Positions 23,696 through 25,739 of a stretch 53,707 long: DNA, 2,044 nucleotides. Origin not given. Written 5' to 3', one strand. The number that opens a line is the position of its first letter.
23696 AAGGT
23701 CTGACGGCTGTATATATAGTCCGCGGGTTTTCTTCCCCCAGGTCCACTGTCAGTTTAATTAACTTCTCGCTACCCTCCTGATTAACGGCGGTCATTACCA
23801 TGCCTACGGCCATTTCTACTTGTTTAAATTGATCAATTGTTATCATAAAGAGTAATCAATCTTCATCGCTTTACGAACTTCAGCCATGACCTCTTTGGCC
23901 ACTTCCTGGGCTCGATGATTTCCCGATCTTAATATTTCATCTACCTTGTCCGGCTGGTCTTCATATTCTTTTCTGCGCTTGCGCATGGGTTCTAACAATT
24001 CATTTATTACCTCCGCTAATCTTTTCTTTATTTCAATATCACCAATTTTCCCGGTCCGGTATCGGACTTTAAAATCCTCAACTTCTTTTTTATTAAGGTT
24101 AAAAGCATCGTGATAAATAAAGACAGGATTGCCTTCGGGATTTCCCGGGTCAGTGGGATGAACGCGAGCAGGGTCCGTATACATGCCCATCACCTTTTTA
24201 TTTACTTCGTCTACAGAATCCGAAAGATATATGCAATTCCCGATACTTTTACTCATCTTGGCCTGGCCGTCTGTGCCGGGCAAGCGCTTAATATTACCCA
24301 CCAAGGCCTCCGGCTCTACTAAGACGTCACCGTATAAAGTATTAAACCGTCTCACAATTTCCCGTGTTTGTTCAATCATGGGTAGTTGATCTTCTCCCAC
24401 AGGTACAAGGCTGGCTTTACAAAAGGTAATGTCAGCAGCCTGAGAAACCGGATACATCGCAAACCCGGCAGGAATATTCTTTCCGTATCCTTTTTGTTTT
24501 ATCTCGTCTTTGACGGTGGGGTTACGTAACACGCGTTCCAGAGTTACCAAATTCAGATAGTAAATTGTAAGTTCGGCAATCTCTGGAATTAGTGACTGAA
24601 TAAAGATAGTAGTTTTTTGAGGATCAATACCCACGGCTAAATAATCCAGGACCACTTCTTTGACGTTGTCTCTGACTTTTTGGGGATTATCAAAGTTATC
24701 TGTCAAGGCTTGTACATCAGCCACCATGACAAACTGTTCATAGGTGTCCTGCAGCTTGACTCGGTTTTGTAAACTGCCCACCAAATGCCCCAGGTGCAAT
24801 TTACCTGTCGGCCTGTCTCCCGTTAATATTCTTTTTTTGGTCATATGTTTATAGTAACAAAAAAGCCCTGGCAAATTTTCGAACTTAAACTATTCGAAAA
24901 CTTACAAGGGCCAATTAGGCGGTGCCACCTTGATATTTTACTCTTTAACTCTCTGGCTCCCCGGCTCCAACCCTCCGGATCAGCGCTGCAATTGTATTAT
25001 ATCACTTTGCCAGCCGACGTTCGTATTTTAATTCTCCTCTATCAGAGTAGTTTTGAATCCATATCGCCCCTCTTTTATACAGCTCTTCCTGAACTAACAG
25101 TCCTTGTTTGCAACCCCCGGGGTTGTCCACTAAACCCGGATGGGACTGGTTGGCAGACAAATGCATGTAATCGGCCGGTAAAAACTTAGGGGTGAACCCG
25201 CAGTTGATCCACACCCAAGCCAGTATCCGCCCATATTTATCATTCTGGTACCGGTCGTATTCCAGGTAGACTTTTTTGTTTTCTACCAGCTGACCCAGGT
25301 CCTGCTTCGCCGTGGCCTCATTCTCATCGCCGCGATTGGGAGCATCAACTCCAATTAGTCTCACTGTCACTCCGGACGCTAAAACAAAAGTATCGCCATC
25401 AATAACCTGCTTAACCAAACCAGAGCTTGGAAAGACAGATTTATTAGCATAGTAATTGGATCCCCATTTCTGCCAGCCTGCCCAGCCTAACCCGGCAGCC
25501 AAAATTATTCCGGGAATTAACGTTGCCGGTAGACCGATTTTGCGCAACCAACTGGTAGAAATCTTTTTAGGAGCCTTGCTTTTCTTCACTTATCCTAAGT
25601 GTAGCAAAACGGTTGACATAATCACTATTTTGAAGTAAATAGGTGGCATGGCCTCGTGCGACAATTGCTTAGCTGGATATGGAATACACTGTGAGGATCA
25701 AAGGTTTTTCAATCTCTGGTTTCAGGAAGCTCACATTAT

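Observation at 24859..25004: Compact T-box-like riboswitch with a UGGC bulge and a UGG specifier candidate in the trpS leader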

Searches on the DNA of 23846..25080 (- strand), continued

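Call 47: search_rna_families(sources=[L005, L073, L088, L098, L009, L095, L018, L024, L038], threshold=evalue, max_evalue=1, show_alignments=0)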
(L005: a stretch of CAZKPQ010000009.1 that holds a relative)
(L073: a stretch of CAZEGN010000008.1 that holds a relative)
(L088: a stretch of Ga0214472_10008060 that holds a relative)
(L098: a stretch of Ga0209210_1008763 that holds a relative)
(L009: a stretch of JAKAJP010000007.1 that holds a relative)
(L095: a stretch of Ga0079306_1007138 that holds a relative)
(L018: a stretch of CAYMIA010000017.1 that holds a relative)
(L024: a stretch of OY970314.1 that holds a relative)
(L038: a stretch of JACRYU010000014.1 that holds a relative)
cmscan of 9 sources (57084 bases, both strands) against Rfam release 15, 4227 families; matches with E-value up to 1: 26.
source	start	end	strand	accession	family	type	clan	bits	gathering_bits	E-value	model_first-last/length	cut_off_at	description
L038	2677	2924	+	RF00230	T-box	Cis-reg; leader;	-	119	93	8.6e-26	1-219/219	no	T-box leader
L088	6930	7002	-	RF00005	tRNA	Gene; tRNA;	CL00001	70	29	2.8e-13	1-71/71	no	tRNA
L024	1447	1518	+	RF00005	tRNA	Gene; tRNA;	CL00001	69.5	29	3.8e-13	1-71/71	no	tRNA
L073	1836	1909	-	RF00005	tRNA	Gene; tRNA;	CL00001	67.3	29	1.5e-12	1-71/71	no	tRNA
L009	2284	2357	+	RF00005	tRNA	Gene; tRNA;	CL00001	66.9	29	2.1e-12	1-71/71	no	tRNA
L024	1077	1150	+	RF00005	tRNA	Gene; tRNA;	CL00001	65.8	29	4.1e-12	1-71/71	no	tRNA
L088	3871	3942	-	RF00005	tRNA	Gene; tRNA;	CL00001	64.6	29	8.7e-12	1-71/71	no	tRNA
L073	1664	1736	-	RF00005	tRNA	Gene; tRNA;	CL00001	64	29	1.2e-11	1-71/71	no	tRNA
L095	795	868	+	RF00005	tRNA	Gene; tRNA;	CL00001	63.8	29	1.4e-11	1-71/71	no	tRNA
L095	2270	2340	+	RF00005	tRNA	Gene; tRNA;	CL00001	62.7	29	2.8e-11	1-71/71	no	tRNA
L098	80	151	+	RF00005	tRNA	Gene; tRNA;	CL00001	60.5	29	1.2e-10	1-71/71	no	tRNA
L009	768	838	+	RF00005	tRNA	Gene; tRNA;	CL00001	59.3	29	2.5e-10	1-71/71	no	tRNA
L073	2784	2965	+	RF00230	T-box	Cis-reg; leader;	-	50.3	93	4.2e-08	1-219/219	no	T-box leader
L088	4179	4248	-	RF00005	tRNA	Gene; tRNA;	CL00001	48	29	3.2e-07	1-71/71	no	tRNA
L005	2810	2959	+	RF00230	T-box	Cis-reg; leader;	-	47.2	93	2.7e-07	1-219/219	no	T-box leader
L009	2193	2262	+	RF00005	tRNA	Gene; tRNA;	CL00001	46.8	29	6.9e-07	1-71/71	no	tRNA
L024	982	1051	+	RF00005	tRNA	Gene; tRNA;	CL00001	46.6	29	7.8e-07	1-71/71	no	tRNA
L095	564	657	-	RF00230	T-box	Cis-reg; leader;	-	36.3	93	0.00017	1-219/219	no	T-box leader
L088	3764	3983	-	RF00230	T-box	Cis-reg; leader;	-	33.2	93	0.0011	1-219/219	no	T-box leader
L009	2373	2462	+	RF00230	T-box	Cis-reg; leader;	-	32.3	93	0.0019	1-219/219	no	T-box leader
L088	6929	7002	+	RF04354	Plastid-ycf2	Cis-reg;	-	31.8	65.7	0.01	1-75/75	no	Plastid-ycf2 5UTR RNA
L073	1835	1909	+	RF04354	Plastid-ycf2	Cis-reg;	-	29.8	65.7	0.036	1-75/75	no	Plastid-ycf2 5UTR RNA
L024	1077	1151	-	RF04354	Plastid-ycf2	Cis-reg;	-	26.7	65.7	0.25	1-75/75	no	Plastid-ycf2 5UTR RNA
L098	113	260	+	RF00230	T-box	Cis-reg; leader;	-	26.4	93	0.063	1-219/219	no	T-box leader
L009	768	839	-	RF04354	Plastid-ycf2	Cis-reg;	-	25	65.7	0.76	1-75/75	no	Plastid-ycf2 5UTR RNA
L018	2303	2470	+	RF00230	T-box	Cis-reg; leader;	-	23.5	93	0.33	1-219/219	no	T-box leader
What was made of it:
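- On T-box leader (RF00230, broad sense): The positive control L038 scores 119 bits (call 47).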

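Call 55: search_with_rna_model(model_id=R1, sources=[L112, L113, L114, L115, L116, L117, L118], max_evalue=1)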
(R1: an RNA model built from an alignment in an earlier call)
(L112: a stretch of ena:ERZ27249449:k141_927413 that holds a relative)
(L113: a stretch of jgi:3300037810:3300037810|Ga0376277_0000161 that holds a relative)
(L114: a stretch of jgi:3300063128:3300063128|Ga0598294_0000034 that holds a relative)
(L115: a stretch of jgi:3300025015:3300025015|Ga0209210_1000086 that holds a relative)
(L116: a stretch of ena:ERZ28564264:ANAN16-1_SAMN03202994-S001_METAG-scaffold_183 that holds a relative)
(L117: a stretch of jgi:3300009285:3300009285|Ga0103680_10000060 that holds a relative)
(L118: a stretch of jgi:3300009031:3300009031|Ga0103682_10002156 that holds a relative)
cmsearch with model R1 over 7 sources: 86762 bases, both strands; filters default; matches with E-value up to 1: 1.
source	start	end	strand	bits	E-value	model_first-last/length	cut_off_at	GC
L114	8980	9034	+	15.8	0.13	1-90/90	no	0.58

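Call 61: search_with_rna_model(model_id=R1, sources=[L119, L120, L121, L122, L123], max_evalue=1, show_alignments=4)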
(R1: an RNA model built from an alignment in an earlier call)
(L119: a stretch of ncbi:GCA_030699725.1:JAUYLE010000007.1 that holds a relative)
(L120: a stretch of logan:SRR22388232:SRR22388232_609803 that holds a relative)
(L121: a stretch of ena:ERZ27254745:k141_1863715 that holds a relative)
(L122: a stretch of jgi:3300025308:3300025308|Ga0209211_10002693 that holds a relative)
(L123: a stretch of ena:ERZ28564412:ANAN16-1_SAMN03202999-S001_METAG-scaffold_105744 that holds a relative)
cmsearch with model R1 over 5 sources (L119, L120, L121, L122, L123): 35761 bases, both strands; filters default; matches with E-value up to 1: 8.
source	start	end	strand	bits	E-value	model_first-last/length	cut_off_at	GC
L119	2582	2678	+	31.4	1.8e-05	1-90/90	no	0.49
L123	46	114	+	27.6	0.00013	1-90/90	no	0.55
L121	3142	3224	+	23.4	0.0011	1-90/90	no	0.46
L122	3062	3144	+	23.4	0.0011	1-90/90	no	0.46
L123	160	244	+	14.9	0.083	1-90/90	no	0.45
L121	3272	3356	+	14.9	0.083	1-90/90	no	0.45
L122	3192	3276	+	14.9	0.083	1-90/90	no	0.45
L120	1504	1579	+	14.3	0.11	1-90/90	no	0.49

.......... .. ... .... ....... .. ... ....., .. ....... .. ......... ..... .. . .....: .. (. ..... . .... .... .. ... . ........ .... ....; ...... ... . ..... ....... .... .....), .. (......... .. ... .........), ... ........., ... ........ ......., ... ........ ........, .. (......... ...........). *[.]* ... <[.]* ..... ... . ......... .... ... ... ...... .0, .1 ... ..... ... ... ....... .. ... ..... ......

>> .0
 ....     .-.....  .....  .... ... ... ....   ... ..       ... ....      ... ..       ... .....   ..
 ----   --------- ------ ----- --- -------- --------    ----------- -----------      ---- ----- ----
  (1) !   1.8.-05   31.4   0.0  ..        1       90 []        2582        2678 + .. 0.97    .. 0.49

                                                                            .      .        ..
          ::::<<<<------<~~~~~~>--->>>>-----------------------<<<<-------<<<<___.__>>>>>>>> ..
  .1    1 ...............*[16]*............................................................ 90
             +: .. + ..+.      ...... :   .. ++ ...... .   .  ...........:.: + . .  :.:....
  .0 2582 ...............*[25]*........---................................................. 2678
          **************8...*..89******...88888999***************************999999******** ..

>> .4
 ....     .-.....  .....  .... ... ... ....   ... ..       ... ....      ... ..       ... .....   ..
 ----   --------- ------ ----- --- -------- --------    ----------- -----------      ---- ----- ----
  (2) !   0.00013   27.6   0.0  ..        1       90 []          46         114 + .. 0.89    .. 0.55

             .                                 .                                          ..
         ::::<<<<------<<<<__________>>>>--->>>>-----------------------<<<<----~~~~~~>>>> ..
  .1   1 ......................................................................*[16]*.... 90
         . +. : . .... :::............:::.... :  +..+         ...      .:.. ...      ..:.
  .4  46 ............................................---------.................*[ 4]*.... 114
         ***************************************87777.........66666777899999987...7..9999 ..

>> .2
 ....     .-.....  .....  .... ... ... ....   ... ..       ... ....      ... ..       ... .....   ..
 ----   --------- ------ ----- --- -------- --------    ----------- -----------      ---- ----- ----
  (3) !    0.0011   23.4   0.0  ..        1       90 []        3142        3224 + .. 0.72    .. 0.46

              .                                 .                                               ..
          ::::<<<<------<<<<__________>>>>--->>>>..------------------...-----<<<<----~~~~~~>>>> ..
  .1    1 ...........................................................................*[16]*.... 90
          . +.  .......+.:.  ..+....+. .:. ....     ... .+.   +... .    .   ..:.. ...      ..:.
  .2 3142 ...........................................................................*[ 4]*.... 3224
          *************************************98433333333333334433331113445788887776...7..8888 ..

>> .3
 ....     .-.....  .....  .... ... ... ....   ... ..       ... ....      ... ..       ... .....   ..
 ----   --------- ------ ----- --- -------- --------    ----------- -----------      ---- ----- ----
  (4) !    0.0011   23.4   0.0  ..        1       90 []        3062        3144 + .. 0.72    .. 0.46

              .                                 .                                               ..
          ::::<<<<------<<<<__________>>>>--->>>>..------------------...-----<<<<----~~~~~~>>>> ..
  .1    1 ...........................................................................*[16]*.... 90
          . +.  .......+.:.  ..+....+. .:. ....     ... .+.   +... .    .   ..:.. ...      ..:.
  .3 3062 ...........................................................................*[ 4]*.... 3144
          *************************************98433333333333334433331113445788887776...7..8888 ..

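Call 75: build_rna_model(alignment_id=A5, structure=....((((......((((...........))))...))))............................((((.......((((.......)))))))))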
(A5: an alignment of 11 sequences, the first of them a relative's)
Model R2 built from alignment A5 (11 sequences, 98 columns); structure: as given.
model positions 90; base pairs 16; branch points 1; effective number of sequences 1.57; information 0.633 bits per position. Calibrated on 0.2 Mb of random sequence (short: E-values are rough).
structure used (alignment columns):
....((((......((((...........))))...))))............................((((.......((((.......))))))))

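Call 76: search_with_rna_model(model_id=R2, source=window, max_evalue=10, show_alignments=2)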
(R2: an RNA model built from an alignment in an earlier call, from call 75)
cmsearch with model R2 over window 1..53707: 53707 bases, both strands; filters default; matches with E-value up to 10: 1.
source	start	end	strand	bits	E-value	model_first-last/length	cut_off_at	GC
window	24906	24992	-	51.4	7.4e-10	1-90/90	no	0.54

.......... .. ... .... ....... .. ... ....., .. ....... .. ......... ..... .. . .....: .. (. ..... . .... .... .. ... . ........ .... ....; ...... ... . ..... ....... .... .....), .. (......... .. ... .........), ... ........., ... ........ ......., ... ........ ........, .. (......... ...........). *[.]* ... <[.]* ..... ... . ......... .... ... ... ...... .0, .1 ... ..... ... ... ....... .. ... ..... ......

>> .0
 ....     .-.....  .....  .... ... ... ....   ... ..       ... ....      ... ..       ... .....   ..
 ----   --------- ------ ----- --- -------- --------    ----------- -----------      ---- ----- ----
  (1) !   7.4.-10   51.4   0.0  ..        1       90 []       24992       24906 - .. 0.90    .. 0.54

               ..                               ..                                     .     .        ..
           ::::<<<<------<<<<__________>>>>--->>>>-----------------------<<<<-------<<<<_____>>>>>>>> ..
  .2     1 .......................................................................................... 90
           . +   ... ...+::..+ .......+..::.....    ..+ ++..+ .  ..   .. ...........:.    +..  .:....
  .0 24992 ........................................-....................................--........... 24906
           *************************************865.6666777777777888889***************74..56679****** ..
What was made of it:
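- Checked: It gives a single hit in the whole window, 24906-24992(-), at 51.4 bits, E = 7.4e-10, covering the full model length (calls 75-76).
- An independent covariance model gives one hit in the window, E = 7.4e-10 (call 76). The independent model hit has E = 7.4e-10 and is unique in the window (call 76).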

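Call 83: search_rna_families(source=L005, start=2780, end=3000, threshold=evalue, max_evalue=0.01, show_alignments=1)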
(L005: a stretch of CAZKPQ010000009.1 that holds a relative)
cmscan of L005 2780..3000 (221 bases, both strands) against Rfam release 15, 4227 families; matches with E-value up to 0.01: 1.
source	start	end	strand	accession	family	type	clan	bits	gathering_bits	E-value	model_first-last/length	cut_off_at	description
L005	2810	2959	+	RF00230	T-box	Cis-reg; leader;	-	47.2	93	1e-09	1-219/219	no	T-box leader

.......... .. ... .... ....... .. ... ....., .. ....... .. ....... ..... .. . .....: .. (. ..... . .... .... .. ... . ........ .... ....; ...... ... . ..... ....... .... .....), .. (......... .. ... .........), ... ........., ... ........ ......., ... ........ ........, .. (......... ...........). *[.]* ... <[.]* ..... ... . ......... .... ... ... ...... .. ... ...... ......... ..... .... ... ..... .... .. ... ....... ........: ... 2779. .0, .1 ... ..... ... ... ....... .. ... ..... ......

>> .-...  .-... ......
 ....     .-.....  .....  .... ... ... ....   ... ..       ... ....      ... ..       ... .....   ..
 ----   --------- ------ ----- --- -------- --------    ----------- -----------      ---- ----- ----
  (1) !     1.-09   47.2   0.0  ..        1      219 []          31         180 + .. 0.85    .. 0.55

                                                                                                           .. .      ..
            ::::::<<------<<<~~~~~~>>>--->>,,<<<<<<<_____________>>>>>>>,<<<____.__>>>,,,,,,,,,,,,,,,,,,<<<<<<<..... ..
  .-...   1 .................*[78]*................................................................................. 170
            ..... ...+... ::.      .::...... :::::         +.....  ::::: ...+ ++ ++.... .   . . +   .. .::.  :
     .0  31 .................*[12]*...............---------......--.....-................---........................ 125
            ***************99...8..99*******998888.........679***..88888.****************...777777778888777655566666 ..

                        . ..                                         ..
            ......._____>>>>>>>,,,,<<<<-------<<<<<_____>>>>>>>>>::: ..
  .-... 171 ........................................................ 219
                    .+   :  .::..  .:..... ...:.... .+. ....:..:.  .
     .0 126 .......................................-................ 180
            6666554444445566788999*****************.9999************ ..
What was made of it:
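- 24954..24988 (-): Ultrashort Stem I. Basal pairs G24986-C24956 and C24985-G24957, a 3-nt bulge GCU, and tandem G.A/A.G (24981-24980 with 24959-24958), together forming a K-turn-like base. Upper helix CCGG 24978-24975 with CCGG 24964-24961, and a 10-nt terminal loop. The Rfam T-box model aligns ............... of relative L005 to its K-turn (call 83).
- On Canonical transcriptional T-box (class I): In the Rfam alignment of L005, 78 model positions are replaced by 12 nt (call 83).
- The K-turn, Stem II AGUA, IIA/B CCGUAA and T-box sequence all align (calls 47, 83). Relatives align to the Rfam T-box model (calls 47, 83).
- Tried and rejected: I took this as a limit of a 219-position model, not as absence, after relatives gave full-length sub-threshold hits (calls 47, 83).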

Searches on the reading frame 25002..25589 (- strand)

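Call 48: search_protein_families(library=pfam, proteins=[window:25002-25589:-], max_evalue=0.001)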
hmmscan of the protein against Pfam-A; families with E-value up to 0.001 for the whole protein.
window:25002-25589:- (195 aa): 1 family
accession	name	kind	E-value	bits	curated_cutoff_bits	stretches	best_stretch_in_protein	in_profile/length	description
PF00565.23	SNase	-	2.3e-07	31.7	21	1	75-177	1-75/107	Staphylococcal nuclease homologue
